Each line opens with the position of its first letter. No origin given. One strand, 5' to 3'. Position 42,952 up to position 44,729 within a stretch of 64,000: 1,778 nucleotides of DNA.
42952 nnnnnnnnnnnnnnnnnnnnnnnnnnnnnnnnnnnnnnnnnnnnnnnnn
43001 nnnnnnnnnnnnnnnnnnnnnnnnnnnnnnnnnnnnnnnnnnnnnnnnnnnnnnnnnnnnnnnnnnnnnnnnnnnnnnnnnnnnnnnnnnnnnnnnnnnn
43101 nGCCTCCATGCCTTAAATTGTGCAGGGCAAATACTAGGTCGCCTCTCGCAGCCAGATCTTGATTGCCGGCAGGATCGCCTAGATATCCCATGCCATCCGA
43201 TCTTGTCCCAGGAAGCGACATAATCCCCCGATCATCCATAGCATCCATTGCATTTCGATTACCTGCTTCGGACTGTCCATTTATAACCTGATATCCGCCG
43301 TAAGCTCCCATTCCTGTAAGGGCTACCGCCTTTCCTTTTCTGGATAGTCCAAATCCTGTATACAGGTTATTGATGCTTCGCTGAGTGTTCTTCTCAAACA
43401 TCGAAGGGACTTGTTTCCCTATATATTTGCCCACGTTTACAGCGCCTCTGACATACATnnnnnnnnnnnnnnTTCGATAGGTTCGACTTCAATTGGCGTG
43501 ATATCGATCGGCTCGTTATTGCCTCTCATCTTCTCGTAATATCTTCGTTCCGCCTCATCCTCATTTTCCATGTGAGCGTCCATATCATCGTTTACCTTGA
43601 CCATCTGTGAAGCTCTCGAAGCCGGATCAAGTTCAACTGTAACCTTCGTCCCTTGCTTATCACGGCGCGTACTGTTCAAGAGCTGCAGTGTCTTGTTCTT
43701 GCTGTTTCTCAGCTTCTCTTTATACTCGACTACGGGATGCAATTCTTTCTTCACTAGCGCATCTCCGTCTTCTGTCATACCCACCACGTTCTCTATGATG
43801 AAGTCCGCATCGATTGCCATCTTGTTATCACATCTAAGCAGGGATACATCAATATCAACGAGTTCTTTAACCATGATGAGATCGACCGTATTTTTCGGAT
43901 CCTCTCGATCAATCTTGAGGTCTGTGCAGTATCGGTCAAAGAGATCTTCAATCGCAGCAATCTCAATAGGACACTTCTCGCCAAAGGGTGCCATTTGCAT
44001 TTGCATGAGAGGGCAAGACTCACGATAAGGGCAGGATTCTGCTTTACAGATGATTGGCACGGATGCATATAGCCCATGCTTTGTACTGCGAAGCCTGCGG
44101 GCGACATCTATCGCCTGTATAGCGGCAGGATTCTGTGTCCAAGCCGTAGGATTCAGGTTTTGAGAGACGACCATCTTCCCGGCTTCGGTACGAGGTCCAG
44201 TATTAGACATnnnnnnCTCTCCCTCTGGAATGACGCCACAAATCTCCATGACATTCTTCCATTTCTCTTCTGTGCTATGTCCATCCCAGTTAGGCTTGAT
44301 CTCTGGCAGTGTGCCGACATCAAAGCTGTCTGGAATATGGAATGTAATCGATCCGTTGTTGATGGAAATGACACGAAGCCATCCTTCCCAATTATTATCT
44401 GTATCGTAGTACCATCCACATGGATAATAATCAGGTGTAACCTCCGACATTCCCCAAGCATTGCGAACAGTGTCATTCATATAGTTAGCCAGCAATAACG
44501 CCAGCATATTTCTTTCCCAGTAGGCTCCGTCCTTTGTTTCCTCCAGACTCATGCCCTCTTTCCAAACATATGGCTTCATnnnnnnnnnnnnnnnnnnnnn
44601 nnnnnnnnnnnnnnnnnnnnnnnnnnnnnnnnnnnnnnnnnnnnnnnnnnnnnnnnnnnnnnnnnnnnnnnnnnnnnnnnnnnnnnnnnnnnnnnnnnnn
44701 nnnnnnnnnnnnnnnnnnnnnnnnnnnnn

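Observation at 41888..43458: Tandem array of four Gly/Ala-rich small proteins inside the packaging module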

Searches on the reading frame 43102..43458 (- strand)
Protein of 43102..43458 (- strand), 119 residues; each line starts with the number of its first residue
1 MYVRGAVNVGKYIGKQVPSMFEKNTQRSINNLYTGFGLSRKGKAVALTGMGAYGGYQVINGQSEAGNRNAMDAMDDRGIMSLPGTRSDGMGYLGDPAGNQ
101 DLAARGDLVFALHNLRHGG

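Call 4: search_protein_families(library=phrogs, proteins=[window:43102-43458:-], max_evalue=0.01)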
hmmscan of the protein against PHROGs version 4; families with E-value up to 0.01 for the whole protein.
window:43102-43458:- (119 aa): 0 families

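Call 5: search_protein_families(library=pfam, proteins=[window:43102-43458:-], max_evalue=0.1)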
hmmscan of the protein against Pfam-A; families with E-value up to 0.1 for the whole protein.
window:43102-43458:- (119 aa): 0 families

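Call 24: search_dna_similar(query=window:43102-43458:-, collection=phages, mode=protein, max_evalue=1, max_rows=20)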
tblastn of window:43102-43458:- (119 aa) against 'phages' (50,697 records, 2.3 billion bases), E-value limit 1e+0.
Records with a match: 1; places in all: 1; records where one place covers at least 80% of the query: 1.
Best place of each record, by identity: <60% 1.
By first word of the organism name: Moorella 1.
By host as written in the record: Moorella thermoacetica DSM 103132 1.
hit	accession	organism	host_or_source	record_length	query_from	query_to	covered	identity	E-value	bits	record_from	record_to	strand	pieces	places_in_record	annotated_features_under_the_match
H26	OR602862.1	Moorella phage MTATph1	Moorella thermoacetica DSM 103132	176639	23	118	81%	32.3%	2e-2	39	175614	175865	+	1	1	hypothetical protein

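Call 29: find_homologous_proteins(query=window:43102-43458:-, max_evalue=0.001)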
Query window:43102-43458:- (119 aa): 7 proteins with E <= 0.001 among 15 candidates.
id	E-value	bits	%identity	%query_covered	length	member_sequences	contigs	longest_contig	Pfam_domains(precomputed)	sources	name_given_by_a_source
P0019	9.7e-72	256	100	100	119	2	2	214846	-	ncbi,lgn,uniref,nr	ncbi:hypothetical protein PUW25_25420 (plasmid) [Paenibacillus urinalis]|uniref:Uncharacterized prot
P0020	3.7e-59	216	82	100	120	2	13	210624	-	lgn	-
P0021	1.3e-42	163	65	95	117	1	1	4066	-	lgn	-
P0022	3.0e-38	149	62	92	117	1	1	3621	-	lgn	-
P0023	4.4e-22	96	50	93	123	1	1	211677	-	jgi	jgi:hypothetical protein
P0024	1.4e-15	75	49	78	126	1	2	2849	-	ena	-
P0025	1.5e-6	46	37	78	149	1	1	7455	-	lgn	-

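Call 46: search_solved_structures(query=A2, max_evalue=5)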
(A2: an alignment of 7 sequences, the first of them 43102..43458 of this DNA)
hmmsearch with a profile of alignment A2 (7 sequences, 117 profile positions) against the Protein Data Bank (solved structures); distinct sequences matched with E-value up to 5: 2.
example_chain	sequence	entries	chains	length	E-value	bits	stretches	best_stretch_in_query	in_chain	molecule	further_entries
5lhx_A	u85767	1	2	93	0.57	13.5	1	66-108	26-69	Serine/threonine-protein kinase PLK4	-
7rl3_A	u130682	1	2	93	0.58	13.5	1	66-108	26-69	Serine/threonine-protein kinase PLK4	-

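Call 67: search_protein_families(library=ncbifam, proteins=[window:43102-43458:-], max_evalue=0.1)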
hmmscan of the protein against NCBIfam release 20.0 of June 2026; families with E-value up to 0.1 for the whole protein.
window:43102-43458:- (119 aa): 0 families

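Call 73: predict_structure(alignment_id=A2)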
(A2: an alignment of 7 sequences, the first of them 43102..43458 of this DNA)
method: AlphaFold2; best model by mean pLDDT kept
length: 119 residues; sequences in the alignment: 7
mean_pLDDT: 48.0   pTM: 0.16
mean pLDDT of the five models: 48.0, 47.3, 47.0, 45.4, 41.0
residues with pLDDT >= 90: 0; 70-90: 0; 50-70: 36; < 50: 83
segments of 3 or more residues with pLDDT < 50: 1-6, 16-38, 60-67, 73-75, 77-82, 84-96, 98-110
pLDDT, mean of each block of 10 residues (from residue 1): 47 48 44 46 56 51 49 48 46 45 46 51
secondary structure, 60 per line:
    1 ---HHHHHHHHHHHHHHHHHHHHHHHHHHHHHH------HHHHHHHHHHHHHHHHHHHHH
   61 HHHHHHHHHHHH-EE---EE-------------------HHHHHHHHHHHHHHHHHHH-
elements in order: H4-33 H40-72 H100-118

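Call 85: list_cluster_members(proteins=[window:43102-43458:-, window:42663-43094:-, window:42298-42642:-, window:41891-42283:-, window:41595-41822:-, window:43473-44210:-])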
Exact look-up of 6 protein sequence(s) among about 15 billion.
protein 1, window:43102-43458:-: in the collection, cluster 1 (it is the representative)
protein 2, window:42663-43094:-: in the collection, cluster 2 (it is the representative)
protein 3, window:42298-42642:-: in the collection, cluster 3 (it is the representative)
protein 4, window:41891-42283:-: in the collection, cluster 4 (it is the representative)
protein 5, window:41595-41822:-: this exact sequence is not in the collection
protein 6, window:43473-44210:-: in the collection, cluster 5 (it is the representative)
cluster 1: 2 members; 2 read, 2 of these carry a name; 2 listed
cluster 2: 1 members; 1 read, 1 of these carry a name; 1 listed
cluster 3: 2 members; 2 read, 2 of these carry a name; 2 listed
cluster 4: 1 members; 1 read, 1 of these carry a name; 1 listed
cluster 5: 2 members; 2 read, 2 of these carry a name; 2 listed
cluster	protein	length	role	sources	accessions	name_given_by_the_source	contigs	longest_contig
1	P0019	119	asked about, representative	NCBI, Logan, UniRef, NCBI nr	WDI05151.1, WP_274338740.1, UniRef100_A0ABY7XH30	hypothetical protein PUW25_25420 (plasmid) [Paenibacillus urinalis] | Uncharacterized protein n=1 Tax=Paenibacillus urinalis TaxID=521520 RepID=A0ABY7XH30_9BACL | hypothetical protein [Paenibacillus urinalis]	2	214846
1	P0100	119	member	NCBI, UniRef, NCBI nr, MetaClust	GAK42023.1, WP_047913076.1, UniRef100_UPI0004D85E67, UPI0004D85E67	hypothetical protein TCA2_4515 [Paenibacillus sp. TCA20] | hypothetical protein n=1 Tax=Paenibacillus sp. TCA20 TaxID=1499968 RepID=UPI0004D85E67 | hypothetical protein [Paenibacillus sp. TCA20]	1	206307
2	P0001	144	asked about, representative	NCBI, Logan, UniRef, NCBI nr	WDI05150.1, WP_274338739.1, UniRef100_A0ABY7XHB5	hypothetical protein PUW25_25415 (plasmid) [Paenibacillus urinalis] | Uncharacterized protein n=1 Tax=Paenibacillus urinalis TaxID=521520 RepID=A0ABY7XHB5_9BACL | hypothetical protein [Paenibacillus urinalis]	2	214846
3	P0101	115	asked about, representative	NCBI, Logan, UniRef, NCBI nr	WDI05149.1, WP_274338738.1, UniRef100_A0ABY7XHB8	hypothetical protein PUW25_25410 (plasmid) [Paenibacillus urinalis] | Uncharacterized protein n=1 Tax=Paenibacillus urinalis TaxID=521520 RepID=A0ABY7XHB8_9BACL | hypothetical protein [Paenibacillus urinalis]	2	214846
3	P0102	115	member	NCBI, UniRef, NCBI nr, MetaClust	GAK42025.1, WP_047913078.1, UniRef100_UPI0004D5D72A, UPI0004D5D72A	hypothetical protein TCA2_4517 [Paenibacillus sp. TCA20] | hypothetical protein n=1 Tax=Paenibacillus sp. TCA20 TaxID=1499968 RepID=UPI0004D5D72A | hypothetical protein [Paenibacillus sp. TCA20]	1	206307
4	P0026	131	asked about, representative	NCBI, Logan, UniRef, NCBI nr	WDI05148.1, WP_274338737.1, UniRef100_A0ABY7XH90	hypothetical protein PUW25_25405 (plasmid) [Paenibacillus urinalis] | Uncharacterized protein n=1 Tax=Paenibacillus urinalis TaxID=521520 RepID=A0ABY7XH90_9BACL | hypothetical protein [Paenibacillus urinalis]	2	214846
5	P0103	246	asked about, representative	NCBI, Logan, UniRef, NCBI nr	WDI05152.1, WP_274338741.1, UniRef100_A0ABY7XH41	hypothetical protein PUW25_25425 (plasmid) [Paenibacillus urinalis] | Uncharacterized protein n=1 Tax=Paenibacillus urinalis TaxID=521520 RepID=A0ABY7XH41_9BACL | hypothetical protein [Paenibacillus urinalis]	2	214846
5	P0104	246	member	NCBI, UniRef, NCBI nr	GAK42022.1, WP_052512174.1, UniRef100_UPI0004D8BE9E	hypothetical protein TCA2_4514 [Paenibacillus sp. TCA20] | hypothetical protein n=1 Tax=Paenibacillus sp. TCA20 TaxID=1499968 RepID=UPI0004D8BE9E | hypothetical protein [Paenibacillus sp. TCA20]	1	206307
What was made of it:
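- Checked: NCBI annotates exactly these four CDSs as PUW25_25420, _25415, _25410 and _25405, all 'hypothetical protein' (call 85).
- Identical independent gene calls (call 85).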

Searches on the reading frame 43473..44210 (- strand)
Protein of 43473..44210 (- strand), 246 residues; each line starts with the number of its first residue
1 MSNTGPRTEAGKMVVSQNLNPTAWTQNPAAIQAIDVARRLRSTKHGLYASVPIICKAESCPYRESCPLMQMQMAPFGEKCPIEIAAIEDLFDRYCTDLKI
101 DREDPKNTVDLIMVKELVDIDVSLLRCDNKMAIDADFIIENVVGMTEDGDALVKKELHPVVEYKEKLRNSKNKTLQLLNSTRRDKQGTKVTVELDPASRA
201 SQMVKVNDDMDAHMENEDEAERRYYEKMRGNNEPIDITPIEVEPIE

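Call 4: search_protein_families(library=phrogs, proteins=[window:43473-44210:-], max_evalue=0.01)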
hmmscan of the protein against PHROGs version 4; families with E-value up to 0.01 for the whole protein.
window:43473-44210:- (246 aa): 0 families

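Call 5: search_protein_families(library=pfam, proteins=[window:43473-44210:-], max_evalue=0.1)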
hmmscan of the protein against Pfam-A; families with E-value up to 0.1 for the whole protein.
window:43473-44210:- (246 aa): 2 families
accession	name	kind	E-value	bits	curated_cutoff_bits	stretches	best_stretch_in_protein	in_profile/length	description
PF02006.22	PPS_PS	-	0.025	14.6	26.4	0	9-39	106-136/176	Phosphopantothenate/pantothenate synthetase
PF05119.17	Terminase_4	-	0.089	13.6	24.7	0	162-208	51-97/98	Phage terminase, small subunit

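Call 13: find_related_loci(query=window:43473-44210:-, collection=viral_contigs, flank=6000)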
Query window:43473-44210:- (246 aa) in viral_contigs; peptide patterns used: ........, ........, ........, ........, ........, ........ (x = any residue, [..] = any of these).
11 stretches matched a pattern; 8 encode a relative of the query (tblastn E <= 1e-3); 8 distinct loci.
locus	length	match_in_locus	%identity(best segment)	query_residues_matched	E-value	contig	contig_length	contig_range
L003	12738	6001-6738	88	1-246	3e-150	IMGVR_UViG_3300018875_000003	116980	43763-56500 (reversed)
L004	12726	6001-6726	70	1-245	2e-119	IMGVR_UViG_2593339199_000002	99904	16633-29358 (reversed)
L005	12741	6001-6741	69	1-246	3e-114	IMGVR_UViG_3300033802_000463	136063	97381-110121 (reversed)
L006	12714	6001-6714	68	4-245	1e-113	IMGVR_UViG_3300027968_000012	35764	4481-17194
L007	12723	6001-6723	67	3-243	2e-113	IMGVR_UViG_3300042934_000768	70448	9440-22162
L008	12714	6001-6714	68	4-243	2e-112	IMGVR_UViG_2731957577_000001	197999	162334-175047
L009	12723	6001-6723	66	3-243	5e-112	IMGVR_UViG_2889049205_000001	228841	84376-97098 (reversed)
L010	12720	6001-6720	66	3-240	6e-112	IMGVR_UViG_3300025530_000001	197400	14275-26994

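Call 44: search_solved_structures(query=A3, max_evalue=1)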
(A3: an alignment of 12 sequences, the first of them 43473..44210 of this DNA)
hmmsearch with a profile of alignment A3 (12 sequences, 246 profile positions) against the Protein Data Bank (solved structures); distinct sequences matched with E-value up to 1: 1.
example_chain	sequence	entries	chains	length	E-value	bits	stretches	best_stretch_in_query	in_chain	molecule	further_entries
8whk_B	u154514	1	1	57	0.61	12.8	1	145-175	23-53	Pleckstrin homology-like domain family B member 2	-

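Call 54: find_related_loci(query=A3, collection=genome_contigs, flank=6000)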
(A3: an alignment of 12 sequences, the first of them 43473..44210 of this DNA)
Query A3 (246 aa) in genome_contigs; peptide patterns used: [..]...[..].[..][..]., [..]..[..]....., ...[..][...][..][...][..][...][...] (x = any residue, [..] = any of these).
128 stretches matched a pattern; 3 encode a relative of the query (tblastn E <= 1e-3); 3 distinct loci.
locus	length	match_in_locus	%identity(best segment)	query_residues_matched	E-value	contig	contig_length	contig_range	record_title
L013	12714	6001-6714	68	4-243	6e-113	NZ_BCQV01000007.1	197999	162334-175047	Alicyclobacillus shizuokensis NBRC 103103, whole genome shotgun sequence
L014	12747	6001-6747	57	1-243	1e-96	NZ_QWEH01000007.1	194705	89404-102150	Oceanobacillus profundus strain DSM 18246 NODE_7_length_194705_cov_76.5659, whole genome shotgun sequence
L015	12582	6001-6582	43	13-205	1e-55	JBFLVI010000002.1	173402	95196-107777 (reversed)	MAG: Bacillota bacterium isolate MAG002 MAG002_2, whole genome shotgun sequence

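Call 55: find_related_loci(query=A3, collection=viral_contigs, flank=6000)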
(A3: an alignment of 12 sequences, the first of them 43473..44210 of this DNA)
Query A3 (246 aa) in viral_contigs; peptide patterns used: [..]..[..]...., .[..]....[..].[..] (x = any residue, [..] = any of these).
42 stretches matched a pattern; 35 encode a relative of the query (tblastn E <= 1e-3); 35 distinct loci.
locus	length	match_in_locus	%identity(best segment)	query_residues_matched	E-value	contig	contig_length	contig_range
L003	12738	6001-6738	88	1-246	1e-149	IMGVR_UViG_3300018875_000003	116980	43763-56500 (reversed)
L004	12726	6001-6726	70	1-245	9e-119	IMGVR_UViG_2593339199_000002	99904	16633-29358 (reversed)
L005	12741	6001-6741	69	1-246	1e-113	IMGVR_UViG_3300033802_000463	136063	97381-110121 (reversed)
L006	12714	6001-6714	68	4-245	4e-113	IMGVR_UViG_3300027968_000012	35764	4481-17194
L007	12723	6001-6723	67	3-243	6e-113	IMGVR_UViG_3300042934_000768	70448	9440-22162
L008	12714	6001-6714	68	4-243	7e-112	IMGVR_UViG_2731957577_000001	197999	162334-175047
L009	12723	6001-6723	66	3-243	2e-111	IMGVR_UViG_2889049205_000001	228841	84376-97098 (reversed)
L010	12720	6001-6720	66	3-240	3e-111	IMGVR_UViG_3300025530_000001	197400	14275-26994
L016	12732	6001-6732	63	1-245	1e-106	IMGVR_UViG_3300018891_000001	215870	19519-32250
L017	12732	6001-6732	63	1-245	1e-106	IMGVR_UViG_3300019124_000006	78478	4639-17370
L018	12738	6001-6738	62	1-245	8e-105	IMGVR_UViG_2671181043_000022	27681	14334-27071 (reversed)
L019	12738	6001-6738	62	1-245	4e-104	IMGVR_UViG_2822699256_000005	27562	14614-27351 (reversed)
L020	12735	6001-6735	59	1-246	2e-100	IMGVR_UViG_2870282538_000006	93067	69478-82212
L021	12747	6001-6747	57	1-243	1e-95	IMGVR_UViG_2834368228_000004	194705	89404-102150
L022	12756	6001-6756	58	1-246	7e-95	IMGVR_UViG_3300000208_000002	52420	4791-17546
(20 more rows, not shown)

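Call 63: search_protein_families(library=pfam, alignment_id=A3, max_evalue=1)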
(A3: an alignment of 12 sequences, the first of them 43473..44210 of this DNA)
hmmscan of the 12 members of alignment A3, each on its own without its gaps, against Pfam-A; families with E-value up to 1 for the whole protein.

A. member 1, window:43473-44210:- (246 aa): 2 families
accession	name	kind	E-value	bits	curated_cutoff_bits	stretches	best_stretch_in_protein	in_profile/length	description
PF02006.22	PPS_PS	-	0.025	14.6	26.4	0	9-39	106-136/176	Phosphopantothenate/pantothenate synthetase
PF05119.17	Terminase_4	-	0.089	13.6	24.7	0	162-208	51-97/98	Phage terminase, small subunit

B. families by the number of members that match (of 12 scanned): 12 families
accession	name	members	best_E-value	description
PF02006.22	PPS_PS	2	0.025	Phosphopantothenate/pantothenate synthetase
PF06357.16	Omega-toxin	2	0.26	Omega-atracotoxin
PF01729.25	QRPTase_C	1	0.0042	Quinolinate phosphoribosyl transferase, C-terminal domain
PF14032.12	PknH_C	1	0.0072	PknH-like extracellular domain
PF12534.13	Pannexin_like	1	0.018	Pannexin-like TM region of LRRC8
PF01867.21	Cas_Cas1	1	0.06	CRISPR associated protein Cas1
PF05119.17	Terminase_4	1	0.089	Phage terminase, small subunit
PF09130.16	DUF1932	1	0.089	Domain of unknown function (DUF1932)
PF17225.8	DUF5301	1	0.11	Domain of unknown function (DUF5300)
PF18435.7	EstA_Ig_like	1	0.17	Esterase Ig-like N-terminal domain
PF11810.13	DUF3332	1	0.19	Domain of unknown function (DUF3332)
PF12491.13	ApoB100_C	1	0.53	Apolipoprotein B100 C terminal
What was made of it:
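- On Phage small terminase (for the upstream w246, and as a rival for w144): w246 matches Terminase_4 at E = 0.089, 13.6 bits against a cut-off of 24.7, in 1 of 12 family members (calls 5, 63).
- No confirmed small terminase is identified in this lineage (calls 5, 63).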

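Call 67: search_protein_families(library=ncbifam, proteins=[window:43473-44210:-], max_evalue=0.1)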
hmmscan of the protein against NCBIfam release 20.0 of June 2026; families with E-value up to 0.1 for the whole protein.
window:43473-44210:- (246 aa): 0 families

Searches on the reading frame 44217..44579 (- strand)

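Call 4: search_protein_families(library=phrogs, proteins=[window:44217-44579:-], max_evalue=0.01)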
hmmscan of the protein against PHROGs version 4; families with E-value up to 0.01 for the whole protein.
window:44217-44579:- (121 aa): 2 families
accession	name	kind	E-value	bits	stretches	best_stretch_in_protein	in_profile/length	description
phrog_16023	-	unknown function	6.2e-42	143.9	1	6-116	8-121/128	-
phrog_3769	-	unknown function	0.00093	20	1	59-110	101-157/186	-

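Call 5: search_protein_families(library=pfam, proteins=[window:44217-44579:-], max_evalue=0.1)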
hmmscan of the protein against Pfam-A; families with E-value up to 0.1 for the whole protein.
window:44217-44579:- (121 aa): 1 family
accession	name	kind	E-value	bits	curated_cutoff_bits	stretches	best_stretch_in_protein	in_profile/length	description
PF25311.1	WDGH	-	0.0034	18.1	27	1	59-107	39-91/97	WDGH domain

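Call 67: search_protein_families(library=ncbifam, proteins=[window:44217-44579:-], max_evalue=0.1)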
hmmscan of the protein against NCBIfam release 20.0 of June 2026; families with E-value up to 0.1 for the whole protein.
window:44217-44579:- (121 aa): 0 families
